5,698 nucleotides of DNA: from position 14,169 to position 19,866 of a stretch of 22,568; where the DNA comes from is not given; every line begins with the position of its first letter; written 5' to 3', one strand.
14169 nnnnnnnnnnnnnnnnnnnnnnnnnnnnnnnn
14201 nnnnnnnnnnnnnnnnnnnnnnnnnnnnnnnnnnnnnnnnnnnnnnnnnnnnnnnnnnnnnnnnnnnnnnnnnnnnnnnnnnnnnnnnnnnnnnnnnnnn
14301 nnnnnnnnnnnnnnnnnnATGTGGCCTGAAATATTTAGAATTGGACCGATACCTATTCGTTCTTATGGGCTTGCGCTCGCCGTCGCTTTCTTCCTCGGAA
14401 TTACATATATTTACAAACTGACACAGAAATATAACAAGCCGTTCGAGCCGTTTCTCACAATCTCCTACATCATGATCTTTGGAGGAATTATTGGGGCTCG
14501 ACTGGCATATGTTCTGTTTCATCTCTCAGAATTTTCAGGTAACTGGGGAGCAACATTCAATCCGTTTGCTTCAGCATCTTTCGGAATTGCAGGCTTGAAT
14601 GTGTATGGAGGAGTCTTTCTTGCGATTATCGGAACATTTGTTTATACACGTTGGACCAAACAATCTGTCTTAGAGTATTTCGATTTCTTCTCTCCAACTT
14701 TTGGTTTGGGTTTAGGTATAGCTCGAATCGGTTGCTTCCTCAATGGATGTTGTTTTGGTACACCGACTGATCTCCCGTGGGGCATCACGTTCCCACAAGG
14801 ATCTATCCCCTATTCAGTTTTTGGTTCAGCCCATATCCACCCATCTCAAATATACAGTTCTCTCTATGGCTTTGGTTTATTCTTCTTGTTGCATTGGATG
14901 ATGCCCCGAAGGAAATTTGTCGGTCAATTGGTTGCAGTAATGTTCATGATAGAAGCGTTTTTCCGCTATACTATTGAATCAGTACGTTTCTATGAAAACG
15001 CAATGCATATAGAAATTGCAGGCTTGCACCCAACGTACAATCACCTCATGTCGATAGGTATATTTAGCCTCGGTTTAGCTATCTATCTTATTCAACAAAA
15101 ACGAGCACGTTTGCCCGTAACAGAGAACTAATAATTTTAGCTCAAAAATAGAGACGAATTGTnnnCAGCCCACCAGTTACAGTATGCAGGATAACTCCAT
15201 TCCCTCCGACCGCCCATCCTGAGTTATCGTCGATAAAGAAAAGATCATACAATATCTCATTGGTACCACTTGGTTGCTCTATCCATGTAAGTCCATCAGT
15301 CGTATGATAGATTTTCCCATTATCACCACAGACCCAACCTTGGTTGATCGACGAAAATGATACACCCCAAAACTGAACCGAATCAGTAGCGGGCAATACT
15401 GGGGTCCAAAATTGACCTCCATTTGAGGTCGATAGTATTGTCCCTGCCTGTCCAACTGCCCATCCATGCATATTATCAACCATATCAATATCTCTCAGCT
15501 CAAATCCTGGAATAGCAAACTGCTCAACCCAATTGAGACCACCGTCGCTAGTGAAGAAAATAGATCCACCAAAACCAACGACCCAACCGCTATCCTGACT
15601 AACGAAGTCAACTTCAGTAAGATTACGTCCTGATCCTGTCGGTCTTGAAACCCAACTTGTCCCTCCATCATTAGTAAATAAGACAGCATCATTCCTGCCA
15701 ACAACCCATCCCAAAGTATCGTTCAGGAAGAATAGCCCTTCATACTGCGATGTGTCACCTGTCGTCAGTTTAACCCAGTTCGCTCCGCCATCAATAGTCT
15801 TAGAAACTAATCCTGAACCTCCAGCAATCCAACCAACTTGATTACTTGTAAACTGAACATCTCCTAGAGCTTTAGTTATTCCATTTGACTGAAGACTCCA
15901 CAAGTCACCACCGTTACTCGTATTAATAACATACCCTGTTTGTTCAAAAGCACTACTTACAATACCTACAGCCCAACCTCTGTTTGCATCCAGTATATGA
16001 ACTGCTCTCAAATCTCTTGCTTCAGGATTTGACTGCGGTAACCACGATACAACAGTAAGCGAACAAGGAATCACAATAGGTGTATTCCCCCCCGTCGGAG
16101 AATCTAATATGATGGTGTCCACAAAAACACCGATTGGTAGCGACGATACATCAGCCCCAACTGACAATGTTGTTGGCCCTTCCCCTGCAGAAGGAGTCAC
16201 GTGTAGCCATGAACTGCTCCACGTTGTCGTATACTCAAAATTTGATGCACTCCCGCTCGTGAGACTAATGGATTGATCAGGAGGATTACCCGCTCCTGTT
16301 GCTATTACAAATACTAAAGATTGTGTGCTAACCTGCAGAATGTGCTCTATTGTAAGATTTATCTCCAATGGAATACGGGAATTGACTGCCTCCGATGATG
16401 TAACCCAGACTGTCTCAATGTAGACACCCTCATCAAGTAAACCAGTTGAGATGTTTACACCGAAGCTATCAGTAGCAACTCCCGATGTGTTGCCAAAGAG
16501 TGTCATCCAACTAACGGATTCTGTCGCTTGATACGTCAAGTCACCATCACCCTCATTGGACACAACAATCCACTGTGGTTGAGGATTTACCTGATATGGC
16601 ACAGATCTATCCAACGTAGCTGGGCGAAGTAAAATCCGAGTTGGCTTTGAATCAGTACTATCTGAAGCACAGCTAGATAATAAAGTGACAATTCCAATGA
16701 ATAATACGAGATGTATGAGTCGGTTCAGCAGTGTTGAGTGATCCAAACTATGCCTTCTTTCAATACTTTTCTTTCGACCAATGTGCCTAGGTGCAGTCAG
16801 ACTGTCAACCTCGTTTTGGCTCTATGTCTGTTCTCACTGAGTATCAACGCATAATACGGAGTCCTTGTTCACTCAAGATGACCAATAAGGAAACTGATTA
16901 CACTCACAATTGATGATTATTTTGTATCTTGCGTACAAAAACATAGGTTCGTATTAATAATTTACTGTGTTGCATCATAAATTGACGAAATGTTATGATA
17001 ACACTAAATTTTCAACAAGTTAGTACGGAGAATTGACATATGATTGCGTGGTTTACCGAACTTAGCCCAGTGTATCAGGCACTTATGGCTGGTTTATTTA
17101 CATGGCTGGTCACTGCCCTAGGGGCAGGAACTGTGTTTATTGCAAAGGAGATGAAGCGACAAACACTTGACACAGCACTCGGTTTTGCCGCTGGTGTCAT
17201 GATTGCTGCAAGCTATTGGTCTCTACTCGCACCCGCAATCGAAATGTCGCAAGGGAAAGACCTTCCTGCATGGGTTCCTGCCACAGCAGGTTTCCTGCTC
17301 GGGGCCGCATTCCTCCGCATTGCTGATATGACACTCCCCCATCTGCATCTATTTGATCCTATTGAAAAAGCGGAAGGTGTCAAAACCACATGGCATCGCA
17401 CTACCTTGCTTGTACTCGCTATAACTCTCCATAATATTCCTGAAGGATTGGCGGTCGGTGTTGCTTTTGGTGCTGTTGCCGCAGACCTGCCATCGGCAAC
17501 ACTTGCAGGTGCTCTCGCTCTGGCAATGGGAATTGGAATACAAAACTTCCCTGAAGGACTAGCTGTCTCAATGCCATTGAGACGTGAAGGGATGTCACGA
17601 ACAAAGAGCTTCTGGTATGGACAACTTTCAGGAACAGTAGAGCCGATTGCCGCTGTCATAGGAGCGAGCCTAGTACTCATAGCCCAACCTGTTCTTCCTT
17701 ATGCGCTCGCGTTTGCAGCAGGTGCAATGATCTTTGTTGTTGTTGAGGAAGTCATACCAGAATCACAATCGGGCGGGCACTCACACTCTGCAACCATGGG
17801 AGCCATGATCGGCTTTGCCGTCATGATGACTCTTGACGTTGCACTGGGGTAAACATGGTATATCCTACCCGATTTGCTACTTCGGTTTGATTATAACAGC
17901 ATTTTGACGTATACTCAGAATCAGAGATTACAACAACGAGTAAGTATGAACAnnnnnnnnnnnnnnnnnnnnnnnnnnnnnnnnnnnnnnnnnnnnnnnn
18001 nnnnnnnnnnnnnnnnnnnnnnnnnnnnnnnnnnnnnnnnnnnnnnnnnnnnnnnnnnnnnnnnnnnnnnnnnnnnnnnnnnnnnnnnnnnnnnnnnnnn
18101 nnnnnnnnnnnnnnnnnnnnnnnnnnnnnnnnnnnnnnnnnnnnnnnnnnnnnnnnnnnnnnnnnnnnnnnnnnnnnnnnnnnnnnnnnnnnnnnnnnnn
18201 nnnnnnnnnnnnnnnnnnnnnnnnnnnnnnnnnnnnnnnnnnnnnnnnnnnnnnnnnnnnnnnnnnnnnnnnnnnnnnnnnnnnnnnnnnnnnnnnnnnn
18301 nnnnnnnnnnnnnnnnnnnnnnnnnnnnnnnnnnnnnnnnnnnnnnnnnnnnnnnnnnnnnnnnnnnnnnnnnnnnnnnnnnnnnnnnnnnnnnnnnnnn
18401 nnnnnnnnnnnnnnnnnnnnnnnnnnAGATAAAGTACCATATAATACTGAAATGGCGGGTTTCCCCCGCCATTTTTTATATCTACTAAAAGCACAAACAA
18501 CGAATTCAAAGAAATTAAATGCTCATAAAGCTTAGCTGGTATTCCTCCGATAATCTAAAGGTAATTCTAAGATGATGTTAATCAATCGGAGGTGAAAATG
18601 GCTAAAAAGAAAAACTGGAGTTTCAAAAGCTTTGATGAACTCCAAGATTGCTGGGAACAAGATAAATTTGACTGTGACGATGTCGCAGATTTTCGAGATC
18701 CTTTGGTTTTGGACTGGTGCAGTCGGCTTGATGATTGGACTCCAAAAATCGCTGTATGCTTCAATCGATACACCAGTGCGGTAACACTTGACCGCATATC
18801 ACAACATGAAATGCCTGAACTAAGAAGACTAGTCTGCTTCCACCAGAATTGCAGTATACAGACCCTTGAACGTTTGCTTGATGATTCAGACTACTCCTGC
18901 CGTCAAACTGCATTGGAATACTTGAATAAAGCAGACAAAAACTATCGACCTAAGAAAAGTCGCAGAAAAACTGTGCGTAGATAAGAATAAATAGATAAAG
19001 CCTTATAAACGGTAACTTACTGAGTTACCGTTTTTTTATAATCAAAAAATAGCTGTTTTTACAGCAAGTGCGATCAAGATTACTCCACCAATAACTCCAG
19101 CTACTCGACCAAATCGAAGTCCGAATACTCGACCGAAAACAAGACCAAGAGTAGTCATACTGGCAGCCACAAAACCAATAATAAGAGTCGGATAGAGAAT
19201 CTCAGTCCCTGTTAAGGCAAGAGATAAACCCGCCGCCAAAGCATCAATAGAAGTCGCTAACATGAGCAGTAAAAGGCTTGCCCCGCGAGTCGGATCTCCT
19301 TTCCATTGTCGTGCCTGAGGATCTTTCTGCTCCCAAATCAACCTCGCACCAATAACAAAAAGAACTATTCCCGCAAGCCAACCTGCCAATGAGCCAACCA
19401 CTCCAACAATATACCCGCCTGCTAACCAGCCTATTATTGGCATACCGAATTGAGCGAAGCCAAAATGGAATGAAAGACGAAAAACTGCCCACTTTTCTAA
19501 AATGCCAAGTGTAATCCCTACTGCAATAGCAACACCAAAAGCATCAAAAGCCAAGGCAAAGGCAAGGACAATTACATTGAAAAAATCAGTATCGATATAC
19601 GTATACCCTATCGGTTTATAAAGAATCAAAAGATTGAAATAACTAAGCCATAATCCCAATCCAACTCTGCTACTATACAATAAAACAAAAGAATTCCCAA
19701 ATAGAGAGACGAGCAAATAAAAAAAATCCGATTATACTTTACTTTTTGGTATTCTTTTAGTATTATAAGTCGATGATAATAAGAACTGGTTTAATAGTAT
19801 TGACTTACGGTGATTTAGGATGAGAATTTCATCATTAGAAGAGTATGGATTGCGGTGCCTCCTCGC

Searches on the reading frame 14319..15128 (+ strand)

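Call 9: search_protein_families(library=pfam, proteins=[window:14319-15128:+])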
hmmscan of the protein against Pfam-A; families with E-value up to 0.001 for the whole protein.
window:14319-15128:+ (270 aa): 1 family
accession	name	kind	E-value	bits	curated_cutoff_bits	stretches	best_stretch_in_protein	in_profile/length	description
PF01790.23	LGT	-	3.6e-48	164.4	24.9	1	3-257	1-239/240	Prolipoprotein diacylglyceryl transferase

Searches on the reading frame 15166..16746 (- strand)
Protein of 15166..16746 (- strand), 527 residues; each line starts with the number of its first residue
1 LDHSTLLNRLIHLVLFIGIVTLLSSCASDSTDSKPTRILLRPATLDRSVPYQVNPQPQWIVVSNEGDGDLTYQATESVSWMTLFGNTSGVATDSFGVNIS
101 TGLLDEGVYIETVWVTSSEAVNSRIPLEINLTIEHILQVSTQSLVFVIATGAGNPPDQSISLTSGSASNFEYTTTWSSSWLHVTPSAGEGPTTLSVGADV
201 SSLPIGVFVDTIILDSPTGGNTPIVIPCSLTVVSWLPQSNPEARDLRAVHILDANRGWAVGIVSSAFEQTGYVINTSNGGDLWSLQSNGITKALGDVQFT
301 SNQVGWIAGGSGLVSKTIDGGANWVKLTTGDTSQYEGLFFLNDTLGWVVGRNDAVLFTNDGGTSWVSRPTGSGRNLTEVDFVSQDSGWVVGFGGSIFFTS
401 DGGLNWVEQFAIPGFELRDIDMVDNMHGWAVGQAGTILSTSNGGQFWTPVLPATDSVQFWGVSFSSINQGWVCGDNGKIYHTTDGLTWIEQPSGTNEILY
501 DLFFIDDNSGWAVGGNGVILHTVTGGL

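Call 9: search_protein_families(library=pfam, proteins=[window:15166-16746:-])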
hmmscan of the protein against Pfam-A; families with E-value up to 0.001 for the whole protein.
window:15166-16746:- (527 aa): 2 families
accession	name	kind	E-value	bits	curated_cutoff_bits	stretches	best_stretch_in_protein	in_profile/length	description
PF14870.12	PSII_BNR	-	3.6e-26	92.5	27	3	282-366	8-95/303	Photosynthesis system II assembly factor YCF48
PF19190.6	BACON_2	-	2.3e-08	34.3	25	1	157-216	20-83/94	Viral BACON domain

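Call 32: search_protein_families(library=ncbifam, max_evalue=0.1, proteins=[window:15166-16746:-])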
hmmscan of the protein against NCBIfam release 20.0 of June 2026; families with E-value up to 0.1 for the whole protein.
window:15166-16746:- (527 aa): 1 family
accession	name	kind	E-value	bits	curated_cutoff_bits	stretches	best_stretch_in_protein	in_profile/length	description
NF010237.0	PRK13684.1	equivalog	2.3e-29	102.5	326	4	417-488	48-121/334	photosynthesis system II assembly factor Ycf48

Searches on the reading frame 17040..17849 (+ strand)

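Call 9: search_protein_families(library=pfam, proteins=[window:17040-17849:+])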
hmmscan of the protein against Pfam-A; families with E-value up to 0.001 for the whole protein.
window:17040-17849:+ (270 aa): 1 family
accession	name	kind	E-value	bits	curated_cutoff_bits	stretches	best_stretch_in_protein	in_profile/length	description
PF02535.28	Zip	-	9.4e-24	84.7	35.1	2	120-265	177-322/323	ZIP Zinc transporter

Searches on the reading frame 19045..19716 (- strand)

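Call 9: search_protein_families(library=pfam, proteins=[window:19045-19716:-])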
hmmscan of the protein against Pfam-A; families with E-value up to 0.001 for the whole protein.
window:19045-19716:- (224 aa): 1 family
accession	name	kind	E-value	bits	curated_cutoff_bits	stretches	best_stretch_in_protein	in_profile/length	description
PF02659.21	Mntp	-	1.9e-37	128.8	24.4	1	77-220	6-150/152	Putative manganese efflux pump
